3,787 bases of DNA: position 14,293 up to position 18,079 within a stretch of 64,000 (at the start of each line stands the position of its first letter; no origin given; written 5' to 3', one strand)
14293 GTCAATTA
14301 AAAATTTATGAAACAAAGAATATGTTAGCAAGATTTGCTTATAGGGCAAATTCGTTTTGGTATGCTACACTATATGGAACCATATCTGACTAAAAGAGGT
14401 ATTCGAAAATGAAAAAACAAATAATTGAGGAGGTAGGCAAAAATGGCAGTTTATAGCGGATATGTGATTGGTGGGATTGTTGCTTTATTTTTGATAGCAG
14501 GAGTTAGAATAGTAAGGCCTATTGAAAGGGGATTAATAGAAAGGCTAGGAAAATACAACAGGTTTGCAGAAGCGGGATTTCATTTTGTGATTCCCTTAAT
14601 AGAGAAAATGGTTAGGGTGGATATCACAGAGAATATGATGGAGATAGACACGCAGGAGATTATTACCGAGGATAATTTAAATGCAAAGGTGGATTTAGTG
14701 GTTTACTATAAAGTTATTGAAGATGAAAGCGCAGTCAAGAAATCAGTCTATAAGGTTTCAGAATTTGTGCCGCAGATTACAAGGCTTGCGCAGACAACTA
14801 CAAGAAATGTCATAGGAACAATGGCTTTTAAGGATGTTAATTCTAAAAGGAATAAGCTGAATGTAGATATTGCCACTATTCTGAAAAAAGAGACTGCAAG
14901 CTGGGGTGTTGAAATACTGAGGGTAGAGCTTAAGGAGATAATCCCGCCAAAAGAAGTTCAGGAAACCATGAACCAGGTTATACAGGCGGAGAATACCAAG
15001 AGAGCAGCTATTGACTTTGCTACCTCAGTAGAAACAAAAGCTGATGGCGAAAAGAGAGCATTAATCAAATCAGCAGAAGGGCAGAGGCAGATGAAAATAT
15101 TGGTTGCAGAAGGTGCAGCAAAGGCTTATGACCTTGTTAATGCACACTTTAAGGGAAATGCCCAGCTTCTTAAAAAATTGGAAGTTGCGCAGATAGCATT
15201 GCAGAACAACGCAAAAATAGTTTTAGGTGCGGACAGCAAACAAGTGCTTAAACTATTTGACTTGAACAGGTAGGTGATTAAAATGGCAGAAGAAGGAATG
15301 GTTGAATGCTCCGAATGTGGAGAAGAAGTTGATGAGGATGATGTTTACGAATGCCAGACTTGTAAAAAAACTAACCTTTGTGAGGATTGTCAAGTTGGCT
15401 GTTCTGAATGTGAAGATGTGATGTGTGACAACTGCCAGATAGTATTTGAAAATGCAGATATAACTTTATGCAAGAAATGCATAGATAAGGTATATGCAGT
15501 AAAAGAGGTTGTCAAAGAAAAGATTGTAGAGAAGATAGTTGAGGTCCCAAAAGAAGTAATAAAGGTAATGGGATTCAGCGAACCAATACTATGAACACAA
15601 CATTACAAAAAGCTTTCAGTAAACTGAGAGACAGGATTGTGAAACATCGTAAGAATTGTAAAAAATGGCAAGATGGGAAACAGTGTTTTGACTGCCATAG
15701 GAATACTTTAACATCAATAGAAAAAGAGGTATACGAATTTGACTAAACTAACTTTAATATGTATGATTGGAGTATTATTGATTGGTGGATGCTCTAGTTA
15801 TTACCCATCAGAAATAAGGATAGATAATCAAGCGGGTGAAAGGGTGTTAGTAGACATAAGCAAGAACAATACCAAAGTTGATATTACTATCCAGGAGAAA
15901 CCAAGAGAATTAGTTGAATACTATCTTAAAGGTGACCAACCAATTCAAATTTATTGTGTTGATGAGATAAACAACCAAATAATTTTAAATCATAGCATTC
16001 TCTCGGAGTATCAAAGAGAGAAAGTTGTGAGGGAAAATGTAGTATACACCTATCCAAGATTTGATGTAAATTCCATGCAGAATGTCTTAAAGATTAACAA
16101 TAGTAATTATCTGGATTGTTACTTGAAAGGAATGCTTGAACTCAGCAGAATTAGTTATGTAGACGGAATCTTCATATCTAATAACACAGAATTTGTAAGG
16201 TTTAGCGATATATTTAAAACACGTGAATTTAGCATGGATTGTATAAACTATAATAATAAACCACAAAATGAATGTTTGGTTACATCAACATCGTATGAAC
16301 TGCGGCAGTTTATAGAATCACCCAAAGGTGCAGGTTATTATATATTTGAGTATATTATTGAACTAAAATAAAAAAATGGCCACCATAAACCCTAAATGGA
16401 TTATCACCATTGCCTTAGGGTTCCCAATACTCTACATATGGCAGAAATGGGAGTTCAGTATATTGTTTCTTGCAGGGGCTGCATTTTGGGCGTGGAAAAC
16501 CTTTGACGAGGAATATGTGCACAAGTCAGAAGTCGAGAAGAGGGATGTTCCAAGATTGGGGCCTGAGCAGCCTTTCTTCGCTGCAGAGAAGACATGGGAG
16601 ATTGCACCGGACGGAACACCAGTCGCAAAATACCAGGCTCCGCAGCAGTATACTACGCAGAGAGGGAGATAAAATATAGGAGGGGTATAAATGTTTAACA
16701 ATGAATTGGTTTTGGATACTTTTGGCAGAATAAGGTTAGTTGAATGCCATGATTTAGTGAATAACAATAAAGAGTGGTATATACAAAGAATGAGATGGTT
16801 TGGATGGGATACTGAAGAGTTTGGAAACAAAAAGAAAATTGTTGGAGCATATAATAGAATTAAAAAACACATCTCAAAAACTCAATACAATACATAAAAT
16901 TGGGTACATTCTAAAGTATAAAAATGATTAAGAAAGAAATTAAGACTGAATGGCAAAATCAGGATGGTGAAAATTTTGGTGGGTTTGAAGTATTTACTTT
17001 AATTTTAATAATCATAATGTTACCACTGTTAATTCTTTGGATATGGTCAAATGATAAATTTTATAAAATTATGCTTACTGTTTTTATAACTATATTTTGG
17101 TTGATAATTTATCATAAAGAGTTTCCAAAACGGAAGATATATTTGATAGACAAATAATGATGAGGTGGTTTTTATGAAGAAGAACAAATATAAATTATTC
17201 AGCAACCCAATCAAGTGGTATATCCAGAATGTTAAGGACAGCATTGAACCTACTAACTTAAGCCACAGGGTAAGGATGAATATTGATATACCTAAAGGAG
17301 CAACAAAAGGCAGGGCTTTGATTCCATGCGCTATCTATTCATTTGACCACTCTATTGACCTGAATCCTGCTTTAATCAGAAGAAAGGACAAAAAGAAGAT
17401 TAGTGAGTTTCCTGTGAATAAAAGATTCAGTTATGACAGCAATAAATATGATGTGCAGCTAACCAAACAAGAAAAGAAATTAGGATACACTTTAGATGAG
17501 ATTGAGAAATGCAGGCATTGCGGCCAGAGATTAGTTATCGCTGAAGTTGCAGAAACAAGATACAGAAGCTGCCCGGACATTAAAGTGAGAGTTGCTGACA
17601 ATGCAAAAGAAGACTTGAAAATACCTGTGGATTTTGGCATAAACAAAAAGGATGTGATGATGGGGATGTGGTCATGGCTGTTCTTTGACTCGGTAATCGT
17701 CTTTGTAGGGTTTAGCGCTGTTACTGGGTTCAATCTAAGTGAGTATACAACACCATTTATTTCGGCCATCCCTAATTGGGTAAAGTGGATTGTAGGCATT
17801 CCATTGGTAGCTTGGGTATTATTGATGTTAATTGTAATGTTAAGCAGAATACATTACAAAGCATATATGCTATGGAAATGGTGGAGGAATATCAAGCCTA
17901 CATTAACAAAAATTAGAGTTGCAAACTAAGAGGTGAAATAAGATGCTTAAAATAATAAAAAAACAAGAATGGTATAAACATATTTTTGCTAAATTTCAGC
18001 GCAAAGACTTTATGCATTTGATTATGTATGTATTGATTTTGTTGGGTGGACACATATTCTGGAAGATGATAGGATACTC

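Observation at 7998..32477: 24-kb co-directional block of Cys-rich secreted, lipo- and membrane proteins with a HerA/FtsK/VirB4-type ATPase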

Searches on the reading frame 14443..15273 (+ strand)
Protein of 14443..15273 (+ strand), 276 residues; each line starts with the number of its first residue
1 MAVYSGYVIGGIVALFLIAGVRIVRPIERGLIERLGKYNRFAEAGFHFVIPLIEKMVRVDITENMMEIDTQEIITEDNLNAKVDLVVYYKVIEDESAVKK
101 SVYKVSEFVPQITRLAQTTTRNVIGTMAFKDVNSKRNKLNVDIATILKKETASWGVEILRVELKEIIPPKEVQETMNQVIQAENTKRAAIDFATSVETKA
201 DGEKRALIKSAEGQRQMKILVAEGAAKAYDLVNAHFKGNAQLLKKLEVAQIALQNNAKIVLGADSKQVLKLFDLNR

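Call 4: search_protein_families(library=pfam, proteins=[window:14443-15273:+], max_evalue=0.01)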
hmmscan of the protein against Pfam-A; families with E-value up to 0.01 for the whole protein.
window:14443-15273:+ (276 aa): 1 family
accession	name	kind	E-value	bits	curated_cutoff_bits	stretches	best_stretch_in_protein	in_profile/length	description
PF01145.31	Band_7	-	4.7e-39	134.7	23.6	1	23-191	2-170/176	SPFH domain / Band 7 family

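Call 100: list_cluster_members(proteins=[P0231, P0266, P0060, P0063, window:14443-15273:+, window:11510-12223:+, window:3150-3980:+])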
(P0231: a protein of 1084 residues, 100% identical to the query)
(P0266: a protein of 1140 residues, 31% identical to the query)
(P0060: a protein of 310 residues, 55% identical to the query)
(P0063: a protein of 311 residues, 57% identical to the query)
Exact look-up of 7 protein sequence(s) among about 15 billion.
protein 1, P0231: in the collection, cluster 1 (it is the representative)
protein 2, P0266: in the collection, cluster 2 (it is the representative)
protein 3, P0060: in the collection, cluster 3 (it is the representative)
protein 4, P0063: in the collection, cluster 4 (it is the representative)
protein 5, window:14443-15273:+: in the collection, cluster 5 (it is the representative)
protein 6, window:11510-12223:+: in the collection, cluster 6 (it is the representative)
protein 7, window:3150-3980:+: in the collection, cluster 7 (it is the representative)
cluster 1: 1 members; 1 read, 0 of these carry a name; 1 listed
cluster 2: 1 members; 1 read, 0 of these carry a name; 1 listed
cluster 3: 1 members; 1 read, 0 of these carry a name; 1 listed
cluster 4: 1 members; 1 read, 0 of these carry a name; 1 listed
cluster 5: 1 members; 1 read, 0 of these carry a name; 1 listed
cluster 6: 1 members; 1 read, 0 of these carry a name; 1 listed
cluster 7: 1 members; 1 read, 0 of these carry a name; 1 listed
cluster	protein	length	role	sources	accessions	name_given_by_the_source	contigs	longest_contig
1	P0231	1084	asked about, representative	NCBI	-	-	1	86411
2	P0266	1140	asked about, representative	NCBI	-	-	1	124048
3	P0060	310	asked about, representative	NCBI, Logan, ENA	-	-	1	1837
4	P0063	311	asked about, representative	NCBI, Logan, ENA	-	-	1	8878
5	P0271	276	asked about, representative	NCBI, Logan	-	-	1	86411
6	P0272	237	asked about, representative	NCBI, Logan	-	-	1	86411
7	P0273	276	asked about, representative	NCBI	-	-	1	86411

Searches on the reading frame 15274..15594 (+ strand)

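Call 37: search_protein_families(library=pfam, proteins=[window:15274-15594:+], max_evalue=0.05)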
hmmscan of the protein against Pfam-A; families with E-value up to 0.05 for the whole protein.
window:15274-15594:+ (106 aa): 1 family
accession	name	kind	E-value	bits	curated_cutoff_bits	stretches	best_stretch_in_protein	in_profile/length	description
PF03107.22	C1_2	-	0.0052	17.5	26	1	6-39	14-47/48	C1 domain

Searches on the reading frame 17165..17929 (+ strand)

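Call 4: search_protein_families(library=pfam, proteins=[window:17165-17929:+], max_evalue=0.01)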
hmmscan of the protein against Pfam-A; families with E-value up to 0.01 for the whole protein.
window:17165-17929:+ (254 aa): 0 families

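Call 6: search_protein_families(library=phrogs, proteins=[window:17165-17929:+], max_evalue=0.01)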
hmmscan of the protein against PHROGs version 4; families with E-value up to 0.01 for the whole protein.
window:17165-17929:+ (254 aa): 0 families

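Call 64: search_protein_families(library=ncbifam, proteins=[window:17165-17929:+], max_evalue=1)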
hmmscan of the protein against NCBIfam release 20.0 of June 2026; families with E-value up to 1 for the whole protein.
window:17165-17929:+ (254 aa): 1 family
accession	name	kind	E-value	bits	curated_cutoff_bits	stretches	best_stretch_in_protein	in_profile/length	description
TIGR02051.1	MerR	equivalog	0.038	14.3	150.85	1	94-145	43-94/124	mercury resistance transcriptional regulator MerR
